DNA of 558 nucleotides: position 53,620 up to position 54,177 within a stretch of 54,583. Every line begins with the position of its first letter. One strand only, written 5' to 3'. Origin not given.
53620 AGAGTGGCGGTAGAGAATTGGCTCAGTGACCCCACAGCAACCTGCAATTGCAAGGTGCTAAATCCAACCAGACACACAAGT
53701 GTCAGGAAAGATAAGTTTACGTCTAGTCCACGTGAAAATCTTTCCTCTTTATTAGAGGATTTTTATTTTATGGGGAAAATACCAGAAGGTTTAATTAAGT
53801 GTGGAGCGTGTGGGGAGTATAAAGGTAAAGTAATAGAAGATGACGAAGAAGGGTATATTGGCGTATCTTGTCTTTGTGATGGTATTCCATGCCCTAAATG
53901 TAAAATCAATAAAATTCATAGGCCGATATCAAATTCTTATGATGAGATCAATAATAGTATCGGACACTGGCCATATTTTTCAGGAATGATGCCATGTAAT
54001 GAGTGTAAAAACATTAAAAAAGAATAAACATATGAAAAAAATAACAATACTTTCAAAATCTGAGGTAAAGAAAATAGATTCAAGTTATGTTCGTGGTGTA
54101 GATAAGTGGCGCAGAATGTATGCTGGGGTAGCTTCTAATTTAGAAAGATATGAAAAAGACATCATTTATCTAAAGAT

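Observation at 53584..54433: Orphan SAM-I riboswitch with full terminator/antiterminator logic controlling a tiny zinc-ribbon ORF beside a SAM-consuming R-M island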

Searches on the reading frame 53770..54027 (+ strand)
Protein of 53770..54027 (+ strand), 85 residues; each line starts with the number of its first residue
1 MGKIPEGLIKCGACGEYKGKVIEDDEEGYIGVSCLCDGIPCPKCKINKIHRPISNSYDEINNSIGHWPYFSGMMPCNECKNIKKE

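Call 9: search_protein_families(library=pfam, proteins=[window:53770-54027:+], max_evalue=0.01)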
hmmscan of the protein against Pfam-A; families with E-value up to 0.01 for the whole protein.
window:53770-54027:+ (85 aa): 0 families

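Call 10: find_encoding_contigs(protein=window:53770-54027:+, flank=10000, max_places=10)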
Protein window:53770-54027:+ (85 aa): 14 contigs read that carry it; 8 places shown.
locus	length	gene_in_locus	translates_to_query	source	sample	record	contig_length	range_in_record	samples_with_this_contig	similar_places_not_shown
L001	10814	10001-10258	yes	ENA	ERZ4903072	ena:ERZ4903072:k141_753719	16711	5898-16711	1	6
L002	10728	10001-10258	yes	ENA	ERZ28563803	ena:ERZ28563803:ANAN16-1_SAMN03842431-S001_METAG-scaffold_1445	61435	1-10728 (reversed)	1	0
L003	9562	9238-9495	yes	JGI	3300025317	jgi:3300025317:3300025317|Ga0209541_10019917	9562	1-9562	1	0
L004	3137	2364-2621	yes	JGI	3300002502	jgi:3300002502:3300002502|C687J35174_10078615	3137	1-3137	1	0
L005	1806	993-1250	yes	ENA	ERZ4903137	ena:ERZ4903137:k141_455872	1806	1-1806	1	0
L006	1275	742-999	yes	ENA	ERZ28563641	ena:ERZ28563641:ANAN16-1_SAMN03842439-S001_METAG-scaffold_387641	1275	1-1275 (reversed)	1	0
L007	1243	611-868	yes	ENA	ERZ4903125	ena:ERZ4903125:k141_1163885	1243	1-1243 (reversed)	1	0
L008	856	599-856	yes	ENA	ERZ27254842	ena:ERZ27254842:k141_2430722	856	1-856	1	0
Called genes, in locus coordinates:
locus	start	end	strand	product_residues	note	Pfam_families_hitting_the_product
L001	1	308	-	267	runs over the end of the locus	-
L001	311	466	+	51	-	-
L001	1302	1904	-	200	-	PF10544:T5orf172, PF13455:MUG113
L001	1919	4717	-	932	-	PF04851:ResIII, PF18766:SWI2_SNF2 (weak), PF08722:Tn7_TnsA-like_N (weak)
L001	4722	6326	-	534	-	PF01555:N6_N4_Mtase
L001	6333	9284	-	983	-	PF00176:SNF2-rel_dom, PF00270:DEAD (weak), PF04851:ResIII, PF00271:Helicase_C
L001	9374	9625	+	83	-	PF01541:GIY-YIG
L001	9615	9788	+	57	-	-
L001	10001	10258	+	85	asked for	-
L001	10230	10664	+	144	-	-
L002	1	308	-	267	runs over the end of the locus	-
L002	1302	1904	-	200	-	PF10544:T5orf172, PF13455:MUG113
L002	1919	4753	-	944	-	PF04851:ResIII, PF18766:SWI2_SNF2 (weak), PF08722:Tn7_TnsA-like_N (weak)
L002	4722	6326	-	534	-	PF01555:N6_N4_Mtase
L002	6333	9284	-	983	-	PF00176:SNF2-rel_dom, PF00270:DEAD (weak), PF04851:ResIII, PF00271:Helicase_C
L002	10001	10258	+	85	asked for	-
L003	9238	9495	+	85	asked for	-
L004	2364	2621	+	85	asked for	-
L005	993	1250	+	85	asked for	-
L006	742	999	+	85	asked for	-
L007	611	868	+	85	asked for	-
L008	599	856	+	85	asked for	?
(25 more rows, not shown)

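Call 11: find_homologous_proteins(query=window:53770-54027:+, max_evalue=0.01)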
Query window:53770-54027:+ (85 aa): 26 proteins with E <= 0.01 among 27 candidates.
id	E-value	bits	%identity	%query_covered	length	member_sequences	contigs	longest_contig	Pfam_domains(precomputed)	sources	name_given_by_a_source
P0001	1.8e-53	196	100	100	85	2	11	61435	-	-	-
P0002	1.2e-39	152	83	94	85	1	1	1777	-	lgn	-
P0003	1.0e-32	130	71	100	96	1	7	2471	-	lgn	-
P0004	6.1e-32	127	64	96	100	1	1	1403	-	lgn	-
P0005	2.2e-30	122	62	94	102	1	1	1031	-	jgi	jgi:hypothetical protein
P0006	9.5e-30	120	58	92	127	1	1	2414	-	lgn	-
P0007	2.0e-28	116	64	94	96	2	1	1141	-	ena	-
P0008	2.2e-28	116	63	92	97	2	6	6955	-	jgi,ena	-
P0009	6.0e-28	115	59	98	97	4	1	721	-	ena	-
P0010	7.0e-27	111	64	91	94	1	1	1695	-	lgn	-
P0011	1.1e-26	111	46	92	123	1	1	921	-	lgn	-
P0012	6.0e-26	108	59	94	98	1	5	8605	-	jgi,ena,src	-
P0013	9.9e-26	108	60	91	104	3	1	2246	-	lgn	-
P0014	1.6e-25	107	50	94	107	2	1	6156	-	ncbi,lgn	-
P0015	2.4e-25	106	60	93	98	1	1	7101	-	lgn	-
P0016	2.1e-24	103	59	92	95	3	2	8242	-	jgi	jgi:hypothetical protein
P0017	2.8e-24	103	54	93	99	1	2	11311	-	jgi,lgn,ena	-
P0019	2.0e-23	100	49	96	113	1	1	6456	-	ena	-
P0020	6.3e-23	99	58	89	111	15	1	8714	-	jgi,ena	-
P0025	3.9e-21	93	46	96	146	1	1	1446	-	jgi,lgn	jgi:hypothetical protein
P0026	1.4e-17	81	44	95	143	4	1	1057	-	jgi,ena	-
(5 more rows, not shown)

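Call 13: find_encoding_contigs(protein=P0017, flank=10000, max_places=3)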
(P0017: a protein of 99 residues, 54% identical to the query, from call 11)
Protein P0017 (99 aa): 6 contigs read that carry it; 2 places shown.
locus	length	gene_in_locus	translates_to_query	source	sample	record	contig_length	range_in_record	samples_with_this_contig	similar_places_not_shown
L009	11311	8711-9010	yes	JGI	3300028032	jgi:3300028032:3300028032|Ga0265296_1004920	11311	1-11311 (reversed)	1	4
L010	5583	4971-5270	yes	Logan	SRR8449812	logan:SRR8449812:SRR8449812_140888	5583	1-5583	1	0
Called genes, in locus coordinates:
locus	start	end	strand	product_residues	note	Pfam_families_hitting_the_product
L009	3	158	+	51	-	?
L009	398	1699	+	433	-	PF03979:Sigma70_r1_1 (weak), PF00140:Sigma70_r1_2, PF04542:Sigma70_r2, PF04539:Sigma70_r3, PF04545:Sigma70_r4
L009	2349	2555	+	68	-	PF13560:HTH_31 (weak), PF12844:HTH_19, PF01381:HTH_3, PF13443:HTH_26 (weak)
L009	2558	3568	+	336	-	PF20582:UPF0758_N, PF04002:RadC, PF00145:DNA_methylase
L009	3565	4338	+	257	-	PF13391:HNH_2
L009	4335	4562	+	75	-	-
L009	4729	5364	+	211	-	PF09561:RE_HpaII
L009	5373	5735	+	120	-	PF03852:Vsr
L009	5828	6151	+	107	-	-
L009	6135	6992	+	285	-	-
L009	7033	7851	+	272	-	PF01510:Amidase_2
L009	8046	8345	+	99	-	-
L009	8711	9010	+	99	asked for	-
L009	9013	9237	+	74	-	-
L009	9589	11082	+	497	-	PF04607:RelA_SpoT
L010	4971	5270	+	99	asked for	-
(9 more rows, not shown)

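Call 14: find_encoding_contigs(protein=P0020, flank=10000, max_places=3)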
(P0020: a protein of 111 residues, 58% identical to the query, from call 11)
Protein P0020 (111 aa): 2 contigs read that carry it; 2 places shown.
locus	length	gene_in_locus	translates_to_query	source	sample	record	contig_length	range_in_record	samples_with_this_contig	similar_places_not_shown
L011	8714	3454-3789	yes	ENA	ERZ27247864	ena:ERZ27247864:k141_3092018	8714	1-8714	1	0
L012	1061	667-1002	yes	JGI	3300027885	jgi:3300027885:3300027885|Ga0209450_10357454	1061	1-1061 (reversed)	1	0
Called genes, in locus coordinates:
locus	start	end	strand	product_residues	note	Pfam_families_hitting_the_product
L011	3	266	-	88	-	?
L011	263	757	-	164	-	PF00515:TPR_1 (faint), PF07719:TPR_2 (faint), PF13181:TPR_8 (faint), PF13424:TPR_12 (weak), PF13414:TPR_11 (weak), PF13432:TPR_16, PF14559:TPR_19 (weak), PF13431:TPR_17 (weak)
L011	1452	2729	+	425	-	-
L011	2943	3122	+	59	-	-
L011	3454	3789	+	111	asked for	-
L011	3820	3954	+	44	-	-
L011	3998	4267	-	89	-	PF00216:Bac_DNA_binding, PF18291:HU-HIG (weak)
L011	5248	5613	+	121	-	PF00072:Response_reg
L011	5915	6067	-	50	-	-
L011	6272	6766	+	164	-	-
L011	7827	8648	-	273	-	PF04355:BamE (weak)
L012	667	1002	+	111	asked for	-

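Call 15: find_encoding_contigs(protein=P0012, flank=10000, max_places=3)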
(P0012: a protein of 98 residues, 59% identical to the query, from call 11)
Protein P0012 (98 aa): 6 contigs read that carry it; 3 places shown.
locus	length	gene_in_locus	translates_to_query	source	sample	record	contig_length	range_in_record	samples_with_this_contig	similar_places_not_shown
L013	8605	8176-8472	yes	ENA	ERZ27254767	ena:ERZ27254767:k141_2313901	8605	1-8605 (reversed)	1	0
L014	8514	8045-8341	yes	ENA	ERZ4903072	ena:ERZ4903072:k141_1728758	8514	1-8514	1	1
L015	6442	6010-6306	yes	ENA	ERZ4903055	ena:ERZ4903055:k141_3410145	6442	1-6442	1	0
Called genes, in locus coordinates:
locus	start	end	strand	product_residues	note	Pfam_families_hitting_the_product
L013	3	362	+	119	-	?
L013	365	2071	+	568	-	PF03235:GmrSD_N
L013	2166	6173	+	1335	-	PF10544:T5orf172 (faint), PF04851:ResIII, PF18766:SWI2_SNF2 (weak), PF07669:Eco57I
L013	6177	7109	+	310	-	-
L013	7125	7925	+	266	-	PF13643:DUF4145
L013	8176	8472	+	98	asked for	-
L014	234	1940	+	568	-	PF03235:GmrSD_N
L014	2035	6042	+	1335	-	PF10544:T5orf172 (faint), PF04851:ResIII, PF18766:SWI2_SNF2 (weak), PF07669:Eco57I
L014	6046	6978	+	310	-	-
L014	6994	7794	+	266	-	PF13643:DUF4145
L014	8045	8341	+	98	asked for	-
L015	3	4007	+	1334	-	?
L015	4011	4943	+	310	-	-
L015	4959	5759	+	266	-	PF13643:DUF4145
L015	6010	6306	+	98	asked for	-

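Call 16: find_encoding_contigs(protein=P0014, flank=10000, max_places=3)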
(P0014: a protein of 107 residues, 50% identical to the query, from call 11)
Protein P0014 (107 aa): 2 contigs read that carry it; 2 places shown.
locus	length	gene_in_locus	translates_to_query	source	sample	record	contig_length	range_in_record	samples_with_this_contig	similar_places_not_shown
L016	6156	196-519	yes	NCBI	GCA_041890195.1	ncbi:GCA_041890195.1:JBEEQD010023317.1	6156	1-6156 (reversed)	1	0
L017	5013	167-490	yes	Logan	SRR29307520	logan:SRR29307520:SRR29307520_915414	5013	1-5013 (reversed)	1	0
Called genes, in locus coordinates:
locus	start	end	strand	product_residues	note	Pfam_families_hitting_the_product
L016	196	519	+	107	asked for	-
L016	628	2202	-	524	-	PF02366:PMT, PF13231:PMT_2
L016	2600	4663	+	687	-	PF13583:Reprolysin_4, PF13688:Reprolysin_5, PF13582:Reprolysin_3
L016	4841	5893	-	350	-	PF27264:YdhW_C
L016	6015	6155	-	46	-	?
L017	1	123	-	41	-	?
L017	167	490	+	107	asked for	-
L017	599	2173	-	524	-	PF02366:PMT, PF13231:PMT_2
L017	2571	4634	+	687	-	PF13583:Reprolysin_4, PF13688:Reprolysin_5, PF13582:Reprolysin_3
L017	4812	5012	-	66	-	?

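Call 18: find_encoding_contigs(protein=P0016, flank=10000, max_places=2)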
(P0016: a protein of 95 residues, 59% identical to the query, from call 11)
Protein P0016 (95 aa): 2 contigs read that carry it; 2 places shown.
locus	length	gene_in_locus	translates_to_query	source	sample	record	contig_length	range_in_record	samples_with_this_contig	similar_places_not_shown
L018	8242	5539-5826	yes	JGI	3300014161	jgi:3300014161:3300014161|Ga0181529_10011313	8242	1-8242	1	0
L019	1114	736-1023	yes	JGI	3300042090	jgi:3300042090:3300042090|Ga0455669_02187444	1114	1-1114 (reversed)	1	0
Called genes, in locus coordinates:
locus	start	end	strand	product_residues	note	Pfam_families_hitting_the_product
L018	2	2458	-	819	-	?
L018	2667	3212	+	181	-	-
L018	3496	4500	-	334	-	-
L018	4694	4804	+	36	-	-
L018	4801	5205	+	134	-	PF03073:TspO_MBR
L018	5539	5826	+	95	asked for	-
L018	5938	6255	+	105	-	-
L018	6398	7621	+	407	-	PF28010:MksB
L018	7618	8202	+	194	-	PF21980:MksE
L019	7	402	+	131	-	PF03073:TspO_MBR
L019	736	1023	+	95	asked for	-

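Call 19: find_encoding_contigs(protein=P0015, flank=10000, max_places=2)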
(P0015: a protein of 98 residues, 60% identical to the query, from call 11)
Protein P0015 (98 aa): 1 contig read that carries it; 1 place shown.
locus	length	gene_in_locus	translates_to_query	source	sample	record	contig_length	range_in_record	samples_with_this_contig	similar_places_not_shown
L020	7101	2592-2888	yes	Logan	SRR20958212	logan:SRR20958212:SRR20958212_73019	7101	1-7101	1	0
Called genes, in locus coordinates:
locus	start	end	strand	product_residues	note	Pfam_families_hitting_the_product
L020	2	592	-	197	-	?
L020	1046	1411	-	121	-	-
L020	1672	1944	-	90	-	-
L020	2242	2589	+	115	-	-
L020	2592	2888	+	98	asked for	-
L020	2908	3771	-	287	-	-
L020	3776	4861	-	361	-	PF04471:Mrr_cat, PF22722:NA-iREase1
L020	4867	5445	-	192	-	-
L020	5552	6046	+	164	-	PF10881:DUF2726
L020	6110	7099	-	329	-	?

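Call 20: find_encoding_contigs(protein=P0008, flank=10000, max_places=2)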
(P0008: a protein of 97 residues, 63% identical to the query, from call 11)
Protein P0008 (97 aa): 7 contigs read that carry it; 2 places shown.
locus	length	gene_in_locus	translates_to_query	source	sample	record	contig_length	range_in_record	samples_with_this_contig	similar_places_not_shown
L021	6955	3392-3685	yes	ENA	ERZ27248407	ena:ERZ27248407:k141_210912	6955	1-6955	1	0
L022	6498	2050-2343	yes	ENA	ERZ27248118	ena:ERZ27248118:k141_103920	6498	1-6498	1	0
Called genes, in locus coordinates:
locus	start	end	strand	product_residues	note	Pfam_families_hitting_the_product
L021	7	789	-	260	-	PF01555:N6_N4_Mtase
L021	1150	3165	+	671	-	PF02384:N6_Mtase (faint), PF20473:MmeI_Mtase, PF07669:Eco57I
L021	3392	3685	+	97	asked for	-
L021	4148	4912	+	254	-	-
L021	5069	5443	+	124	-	PF12844:HTH_19 (weak), PF13560:HTH_31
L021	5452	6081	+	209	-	PF06114:Peptidase_M78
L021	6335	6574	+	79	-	-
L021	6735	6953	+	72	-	?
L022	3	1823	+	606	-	?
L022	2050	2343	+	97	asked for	-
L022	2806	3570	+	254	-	-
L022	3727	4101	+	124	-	PF12844:HTH_19 (weak), PF13560:HTH_31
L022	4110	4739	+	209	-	PF06114:Peptidase_M78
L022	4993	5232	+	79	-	-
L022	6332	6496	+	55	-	?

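Call 21: find_encoding_contigs(protein=P0019, flank=10000, max_places=2)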
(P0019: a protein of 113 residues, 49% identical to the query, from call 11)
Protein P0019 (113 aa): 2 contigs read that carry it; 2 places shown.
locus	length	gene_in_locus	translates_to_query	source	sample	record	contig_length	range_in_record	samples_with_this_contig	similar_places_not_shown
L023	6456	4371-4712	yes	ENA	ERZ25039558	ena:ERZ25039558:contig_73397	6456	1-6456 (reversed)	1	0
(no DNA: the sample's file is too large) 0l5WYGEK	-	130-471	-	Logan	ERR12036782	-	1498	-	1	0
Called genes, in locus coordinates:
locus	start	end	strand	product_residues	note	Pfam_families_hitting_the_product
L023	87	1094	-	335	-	PF02899:Phage_int_SAM_1 (weak), PF00589:Phage_integrase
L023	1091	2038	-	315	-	PF00589:Phage_integrase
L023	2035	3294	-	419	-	PF02899:Phage_int_SAM_1 (faint), PF00589:Phage_integrase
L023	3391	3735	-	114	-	-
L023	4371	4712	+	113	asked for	-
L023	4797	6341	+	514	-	-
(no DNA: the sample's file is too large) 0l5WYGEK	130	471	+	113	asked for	-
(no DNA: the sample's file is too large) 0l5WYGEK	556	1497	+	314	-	?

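Call 26: find_related_loci(query=A1, collection=genome_contigs, flank=6000)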
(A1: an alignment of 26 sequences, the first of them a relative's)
Query A1 (85 aa) in genome_contigs; peptide patterns used: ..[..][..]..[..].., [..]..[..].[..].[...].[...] (x = any residue, [..] = any of these).
40 stretches matched a pattern; 12 encode a relative of the query (tblastn E <= 1e-3); 12 distinct loci.
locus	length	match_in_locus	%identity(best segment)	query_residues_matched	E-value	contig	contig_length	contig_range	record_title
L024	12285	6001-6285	63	1-80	2e-35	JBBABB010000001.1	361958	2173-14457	MAG: Candidatus Paceibacterota bacterium isolate SO_2017_GW3_9 scaffold_29_c2_OW296A_2017, whole genome shotgun sequence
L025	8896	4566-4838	60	1-80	1e-31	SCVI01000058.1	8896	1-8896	MAG: Patescibacteria group bacterium isolate GW715_bin.47 GW715_bin.47-110855, whole genome shotgun sequence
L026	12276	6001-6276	57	3-80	1e-30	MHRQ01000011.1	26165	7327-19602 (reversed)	MAG: Candidatus Taylorbacteria bacterium RIFCSPHIGHO2_02_FULL_46_13 rifcsphigho2_02_scaffold_14338, whole genome shotgun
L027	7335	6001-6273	56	4-80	3e-29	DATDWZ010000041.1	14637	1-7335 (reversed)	MAG TPA_asm: Candidatus Paceibacterota bacterium isolate SMAG_U8125 k141_445086, whole genome shotgun sequence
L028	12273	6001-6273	49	5-84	7e-29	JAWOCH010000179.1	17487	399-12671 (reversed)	MAG: Candidatus Brocadiia bacterium isolate BLK5-1.bin.168 k191_2395178, whole genome shotgun sequence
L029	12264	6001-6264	59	4-81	6e-29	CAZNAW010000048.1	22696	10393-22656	MAG TPA_asm: uncultured Terracidiphilus sp. isolate binchicken_co3_243 genome assembly, contig: NODE_7161_length_22696_c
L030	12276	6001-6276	48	3-80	1e-25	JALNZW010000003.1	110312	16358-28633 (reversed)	MAG: Patescibacteria group bacterium isolate SO_2017_LW2 bin 120 scaffold_374_c1_LW138R_2017, whole genome shotgun seque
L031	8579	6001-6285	51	3-83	3e-25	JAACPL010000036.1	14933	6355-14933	MAG: Candidatus Falkowbacteria bacterium isolate CG_2015-02_33_13 CG_2015-02_curated_scaffold_9059, whole genome shotgun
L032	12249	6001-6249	48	4-80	3e-23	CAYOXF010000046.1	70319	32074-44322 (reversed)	MAG TPA_asm: uncultured Acidobacteriaceae bacterium isolate SRP140028_co1_618 genome assembly, contig: k141_703454, whol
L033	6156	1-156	56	30-81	5e-21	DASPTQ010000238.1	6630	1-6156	MAG TPA_asm: Terriglobales bacterium isolate SMAG_U12281 k141_1041092, whole genome shotgun sequence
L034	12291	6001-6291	60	1-83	6e-34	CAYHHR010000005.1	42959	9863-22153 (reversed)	MAG TPA_asm: uncultured Gammaproteobacteria bacterium isolate ERP119705_co13_685 genome assembly, contig: NODE_1020_leng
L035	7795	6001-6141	47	13-63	1e-10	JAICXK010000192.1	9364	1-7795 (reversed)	MAG: Bryobacteraceae bacterium isolate LS_FP_2_bin.112 k141_4102884_length_9364_cov_39.5012, whole genome shotgun sequen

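Call 30: search_protein_families(library=ncbifam, proteins=[window:53770-54027:+, P0025, P0026, P0006], max_evalue=1)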
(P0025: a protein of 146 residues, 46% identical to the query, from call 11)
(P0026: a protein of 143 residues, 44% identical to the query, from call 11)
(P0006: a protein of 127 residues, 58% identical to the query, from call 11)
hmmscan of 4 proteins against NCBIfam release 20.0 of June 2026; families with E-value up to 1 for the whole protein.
window:53770-54027:+ (85 aa): 0 families

P0025 (146 aa): 1 family
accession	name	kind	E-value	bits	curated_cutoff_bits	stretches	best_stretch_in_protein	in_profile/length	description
TIGR02605.1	CxxC_CxxC_SSSS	subfamily_domain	0.55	10.4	31.3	0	99-113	29-43/52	FmdB family zinc ribbon protein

P0026 (143 aa): 0 families

P0006 (127 aa): 0 families

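Call 32: predict_structure(alignment_id=A1)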
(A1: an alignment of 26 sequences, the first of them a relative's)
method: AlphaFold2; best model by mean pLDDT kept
length: 85 residues; sequences in the alignment: 26
mean_pLDDT: 83.2   pTM: 0.65
mean pLDDT of the five models: 83.2, 78.0, 76.1, 75.8, 74.9
residues with pLDDT >= 90: 20; 70-90: 55; 50-70: 9; < 50: 1
segments of 3 or more residues with pLDDT < 50: none
pLDDT, mean of each block of 10 residues (from residue 1): 86 91 80 87 85 85 81 79 67
secondary structure, 60 per line:
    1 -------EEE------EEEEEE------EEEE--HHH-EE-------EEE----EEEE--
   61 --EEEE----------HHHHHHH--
elements in order: E8-10 E17-22 E29-32 E48-50 E55-58 E63-66 H77-83

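Call 34: search_solved_structures(query=A1, max_evalue=10)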
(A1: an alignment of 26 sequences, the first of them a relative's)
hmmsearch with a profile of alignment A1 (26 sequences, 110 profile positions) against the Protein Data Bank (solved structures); distinct sequences matched with E-value up to 10: 13.
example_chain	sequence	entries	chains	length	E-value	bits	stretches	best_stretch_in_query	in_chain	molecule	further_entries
6wqn_N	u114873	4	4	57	0.071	16.1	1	9-26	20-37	50S ribosomal protein L32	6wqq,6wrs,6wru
7nhn_5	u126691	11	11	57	0.077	16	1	8-26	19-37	50S ribosomal protein L32-2 | Large ribosomal subunit protein bL32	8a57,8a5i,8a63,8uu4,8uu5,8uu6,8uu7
5ngm_AZ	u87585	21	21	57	0.079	16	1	9-26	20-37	50S ribosomal protein L32 | Large ribosomal subunit protein bL32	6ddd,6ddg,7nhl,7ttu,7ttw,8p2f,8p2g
7p48_Z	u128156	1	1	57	0.088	15.8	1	9-26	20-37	50S ribosomal protein L32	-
7fwf_A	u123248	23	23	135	0.13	15.2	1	27-65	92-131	Fatty acid-binding protein, adipocyte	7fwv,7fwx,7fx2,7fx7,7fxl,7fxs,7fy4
5t7v_LE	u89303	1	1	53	0.14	15.2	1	9-26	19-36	50S ribosomal protein L32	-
1a4y_A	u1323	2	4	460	0.45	13.6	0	49-70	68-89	RIBONUCLEASE INHIBITOR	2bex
1z7x_W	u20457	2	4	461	0.45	13.5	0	49-70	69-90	Ribonuclease inhibitor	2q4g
3j3v_0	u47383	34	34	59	0.53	13.3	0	11-26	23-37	50S ribosomal protein L32 | 50S ribosomal protein bL32 | Large ribosomal subunit protein bL32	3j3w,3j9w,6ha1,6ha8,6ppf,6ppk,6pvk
9fy1_0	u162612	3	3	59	0.58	13.2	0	11-26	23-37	Large ribosomal subunit protein bL32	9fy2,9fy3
5njt_p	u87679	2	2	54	0.94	12.5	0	11-26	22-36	50S ribosomal protein L32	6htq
9i5t_4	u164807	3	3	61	0.98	12.5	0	4-25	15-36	Large ribosomal subunit protein bL32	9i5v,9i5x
4per_A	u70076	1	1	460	4.1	10.5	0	49-70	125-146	Ribonuclease Inhibitor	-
